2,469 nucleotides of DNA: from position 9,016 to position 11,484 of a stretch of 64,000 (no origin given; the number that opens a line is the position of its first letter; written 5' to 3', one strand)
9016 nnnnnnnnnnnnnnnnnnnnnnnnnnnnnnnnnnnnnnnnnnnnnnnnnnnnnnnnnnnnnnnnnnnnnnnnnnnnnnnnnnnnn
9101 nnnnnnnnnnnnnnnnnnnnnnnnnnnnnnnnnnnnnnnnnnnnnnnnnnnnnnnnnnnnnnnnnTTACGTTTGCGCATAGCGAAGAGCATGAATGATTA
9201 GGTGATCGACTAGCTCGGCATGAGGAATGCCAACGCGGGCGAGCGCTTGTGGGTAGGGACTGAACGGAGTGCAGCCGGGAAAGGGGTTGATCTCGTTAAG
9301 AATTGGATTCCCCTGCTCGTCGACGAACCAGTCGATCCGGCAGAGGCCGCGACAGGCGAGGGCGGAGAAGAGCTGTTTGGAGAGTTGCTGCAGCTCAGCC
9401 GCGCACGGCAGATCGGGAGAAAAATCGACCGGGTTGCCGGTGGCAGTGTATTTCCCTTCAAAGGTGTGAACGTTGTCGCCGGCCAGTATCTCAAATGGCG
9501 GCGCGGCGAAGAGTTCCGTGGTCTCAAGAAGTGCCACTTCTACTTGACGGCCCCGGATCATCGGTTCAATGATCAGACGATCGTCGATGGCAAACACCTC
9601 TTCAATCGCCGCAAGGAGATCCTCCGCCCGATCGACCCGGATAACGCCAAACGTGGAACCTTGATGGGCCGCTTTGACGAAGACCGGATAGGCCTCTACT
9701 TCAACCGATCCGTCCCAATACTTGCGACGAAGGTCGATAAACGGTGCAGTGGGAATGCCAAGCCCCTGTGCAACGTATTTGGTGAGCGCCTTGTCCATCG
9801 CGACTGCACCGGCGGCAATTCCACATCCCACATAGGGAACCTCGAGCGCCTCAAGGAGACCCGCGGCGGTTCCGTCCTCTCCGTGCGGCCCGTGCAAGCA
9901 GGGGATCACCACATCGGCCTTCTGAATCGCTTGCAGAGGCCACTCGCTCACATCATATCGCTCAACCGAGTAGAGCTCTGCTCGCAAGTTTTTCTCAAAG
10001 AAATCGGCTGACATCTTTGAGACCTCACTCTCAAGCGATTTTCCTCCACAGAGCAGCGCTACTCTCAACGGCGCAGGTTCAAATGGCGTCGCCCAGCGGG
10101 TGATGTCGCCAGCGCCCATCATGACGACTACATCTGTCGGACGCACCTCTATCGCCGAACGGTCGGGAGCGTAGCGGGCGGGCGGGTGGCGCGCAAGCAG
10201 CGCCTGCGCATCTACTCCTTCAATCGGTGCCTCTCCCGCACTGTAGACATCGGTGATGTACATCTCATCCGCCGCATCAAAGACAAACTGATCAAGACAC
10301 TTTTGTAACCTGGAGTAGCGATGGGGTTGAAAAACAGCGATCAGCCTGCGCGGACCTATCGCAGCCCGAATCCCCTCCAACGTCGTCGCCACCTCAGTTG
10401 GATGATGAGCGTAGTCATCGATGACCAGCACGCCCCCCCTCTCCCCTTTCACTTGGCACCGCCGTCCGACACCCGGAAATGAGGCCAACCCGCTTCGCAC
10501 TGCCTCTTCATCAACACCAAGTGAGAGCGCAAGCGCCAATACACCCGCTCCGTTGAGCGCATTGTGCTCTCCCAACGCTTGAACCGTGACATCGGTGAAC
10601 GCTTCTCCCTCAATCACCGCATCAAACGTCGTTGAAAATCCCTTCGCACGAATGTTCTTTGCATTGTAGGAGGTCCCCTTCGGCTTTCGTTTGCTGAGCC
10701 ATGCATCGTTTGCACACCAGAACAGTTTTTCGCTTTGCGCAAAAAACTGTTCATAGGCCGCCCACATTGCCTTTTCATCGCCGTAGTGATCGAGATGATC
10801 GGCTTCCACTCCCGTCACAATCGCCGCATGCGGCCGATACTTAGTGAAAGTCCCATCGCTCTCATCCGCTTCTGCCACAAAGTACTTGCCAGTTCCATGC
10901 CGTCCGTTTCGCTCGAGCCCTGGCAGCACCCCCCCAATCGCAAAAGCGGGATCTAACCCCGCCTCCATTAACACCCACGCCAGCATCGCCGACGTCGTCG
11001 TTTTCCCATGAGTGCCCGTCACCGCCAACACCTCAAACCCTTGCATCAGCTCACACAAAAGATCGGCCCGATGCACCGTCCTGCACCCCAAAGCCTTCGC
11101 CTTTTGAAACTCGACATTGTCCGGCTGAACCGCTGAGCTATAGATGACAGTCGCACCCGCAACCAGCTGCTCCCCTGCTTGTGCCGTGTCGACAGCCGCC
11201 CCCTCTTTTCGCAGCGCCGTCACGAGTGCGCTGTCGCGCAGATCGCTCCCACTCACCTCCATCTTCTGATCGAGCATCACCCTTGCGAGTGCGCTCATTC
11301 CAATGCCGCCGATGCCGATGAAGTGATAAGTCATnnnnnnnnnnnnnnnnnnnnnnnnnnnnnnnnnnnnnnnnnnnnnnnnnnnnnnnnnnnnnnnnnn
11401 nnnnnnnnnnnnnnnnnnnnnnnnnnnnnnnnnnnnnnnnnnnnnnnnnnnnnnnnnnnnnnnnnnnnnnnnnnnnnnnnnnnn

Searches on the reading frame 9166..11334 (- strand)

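Call 26: search_protein_families(library=pfam, proteins=[window:9166-11334:-], max_evalue=0.001)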
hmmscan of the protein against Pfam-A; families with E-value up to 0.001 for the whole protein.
window:9166-11334:- (722 aa): 5 families
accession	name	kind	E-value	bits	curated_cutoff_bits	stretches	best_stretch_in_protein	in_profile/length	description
PF07478.18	Dala_Dala_lig_C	-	3.7e-46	157.6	24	1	523-713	3-203/204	D-ala D-ala ligase C-terminus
PF01225.30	Mur_ligase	-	3.4e-20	72.7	21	1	2-100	1-94/95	Mur ligase family, catalytic domain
PF01820.27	Dala_Dala_lig_N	-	1.1e-17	65.1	34.6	2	468-504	85-121/121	D-ala D-ala ligase N-terminus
PF02875.26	Mur_ligase_C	-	2.7e-17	64.2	28.4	1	291-409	1-127/127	Mur ligase, glutamate ligase domain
PF08245.18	Mur_ligase_M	-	1.3e-14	55.1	24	1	105-268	1-199/200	Mur ligase middle domain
